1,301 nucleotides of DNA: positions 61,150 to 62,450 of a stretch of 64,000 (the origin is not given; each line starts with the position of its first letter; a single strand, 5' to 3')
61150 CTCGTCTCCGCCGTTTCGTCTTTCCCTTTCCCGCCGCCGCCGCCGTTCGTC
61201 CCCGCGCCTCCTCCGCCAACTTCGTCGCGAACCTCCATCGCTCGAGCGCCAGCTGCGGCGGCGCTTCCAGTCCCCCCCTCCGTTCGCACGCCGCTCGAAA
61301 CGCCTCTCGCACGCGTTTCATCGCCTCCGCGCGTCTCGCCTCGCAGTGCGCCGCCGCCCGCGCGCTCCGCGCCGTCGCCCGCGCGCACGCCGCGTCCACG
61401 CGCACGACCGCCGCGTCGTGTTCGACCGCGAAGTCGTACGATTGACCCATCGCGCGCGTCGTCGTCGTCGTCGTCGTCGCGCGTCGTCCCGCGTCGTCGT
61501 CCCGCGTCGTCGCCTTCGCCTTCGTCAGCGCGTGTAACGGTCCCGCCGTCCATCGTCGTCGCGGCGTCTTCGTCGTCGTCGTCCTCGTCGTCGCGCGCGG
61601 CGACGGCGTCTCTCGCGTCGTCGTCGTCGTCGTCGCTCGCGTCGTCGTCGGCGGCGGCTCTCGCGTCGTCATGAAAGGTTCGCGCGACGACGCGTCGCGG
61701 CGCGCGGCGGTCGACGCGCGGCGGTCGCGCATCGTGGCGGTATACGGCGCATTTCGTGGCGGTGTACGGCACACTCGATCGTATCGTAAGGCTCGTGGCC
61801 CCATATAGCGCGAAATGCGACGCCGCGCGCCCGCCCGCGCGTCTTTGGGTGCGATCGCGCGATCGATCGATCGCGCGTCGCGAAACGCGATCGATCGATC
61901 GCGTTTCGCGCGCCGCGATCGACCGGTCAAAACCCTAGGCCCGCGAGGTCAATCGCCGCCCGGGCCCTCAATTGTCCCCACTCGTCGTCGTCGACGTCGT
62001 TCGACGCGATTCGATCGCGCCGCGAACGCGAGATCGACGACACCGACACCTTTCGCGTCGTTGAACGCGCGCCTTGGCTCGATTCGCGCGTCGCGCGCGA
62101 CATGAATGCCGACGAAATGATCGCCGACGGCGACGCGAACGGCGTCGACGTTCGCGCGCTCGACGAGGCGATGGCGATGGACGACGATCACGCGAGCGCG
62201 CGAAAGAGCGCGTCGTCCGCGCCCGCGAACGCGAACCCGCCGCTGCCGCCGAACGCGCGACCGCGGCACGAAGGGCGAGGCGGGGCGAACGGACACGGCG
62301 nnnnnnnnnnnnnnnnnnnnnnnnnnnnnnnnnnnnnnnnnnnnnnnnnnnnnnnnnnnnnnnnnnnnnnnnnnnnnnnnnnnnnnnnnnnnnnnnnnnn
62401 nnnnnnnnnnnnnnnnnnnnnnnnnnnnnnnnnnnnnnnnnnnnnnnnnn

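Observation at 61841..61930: Perfect 18-bp and 32-bp palindromes in a 650-bp divergent intergenic region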

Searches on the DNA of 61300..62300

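Call 53: search_rna_families(source=window, start=61300, end=62300, threshold=evalue, max_evalue=1)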
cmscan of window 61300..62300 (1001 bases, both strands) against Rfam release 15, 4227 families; matches with E-value up to 1: 11.
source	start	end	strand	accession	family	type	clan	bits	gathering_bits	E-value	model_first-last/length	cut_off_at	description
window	61864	61925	-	RF03934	mir-m107-1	Gene; miRNA;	-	26.8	83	0.018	1-65/65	no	mir-m107-1 microRNA precursor family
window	61864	61925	+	RF03934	mir-m107-1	Gene; miRNA;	-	23.8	83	0.097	1-65/65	no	mir-m107-1 microRNA precursor family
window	61854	61976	-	RF02505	Atu_L6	Gene; sRNA;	-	21.7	100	0.023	1-124/124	no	Rhizobiales sRNA Atu_L6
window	61304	61358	-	RF01531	TB10Cs3H1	Gene; snRNA; snoRNA; HACA-box;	-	19.2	40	0.73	1-62/62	no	Trypanosomatid snoRNA TB10Cs3H1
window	61857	61904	-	RF03771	mir-341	Gene; miRNA;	-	18.7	90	0.63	15-82/96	no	mir-341 microRNA precursor family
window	61840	61921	+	RF03771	mir-341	Gene; miRNA;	-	18.7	90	0.64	1-96/96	no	mir-341 microRNA precursor family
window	61587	61649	+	RF01059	mir-598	Gene; miRNA;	-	18.7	69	0.72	1-80/80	no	mir-598 microRNA precursor family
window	61712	61891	-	RF02571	Mcr7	Gene; sRNA;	-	18.5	380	0.039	1-351/351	no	mcr7 sRNA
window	62030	62174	-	RF02647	Cis52_sRNA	Gene; sRNA;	-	18.2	56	0.59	1-179/179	no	Ruegeria cis52 sRNA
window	62036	62204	-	RF02762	C1_109596F_thermometer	Cis-reg; thermoregulator;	-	15.6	125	0.073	1-227/227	no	C1_109596F 5' UTR thermometer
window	62013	62130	-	RF02571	Mcr7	Gene; sRNA;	-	15.2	380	0.31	1-351/351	no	mcr7 sRNA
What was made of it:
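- On Known structured RNA (Rfam): It is a generic hairpin match on both strands (call 53).
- No Rfam family scores near its threshold: the best hit is 26.8 bits against a gathering score of 83 (call 53).
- Tried and rejected: A structured RNA was rejected (call 53).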
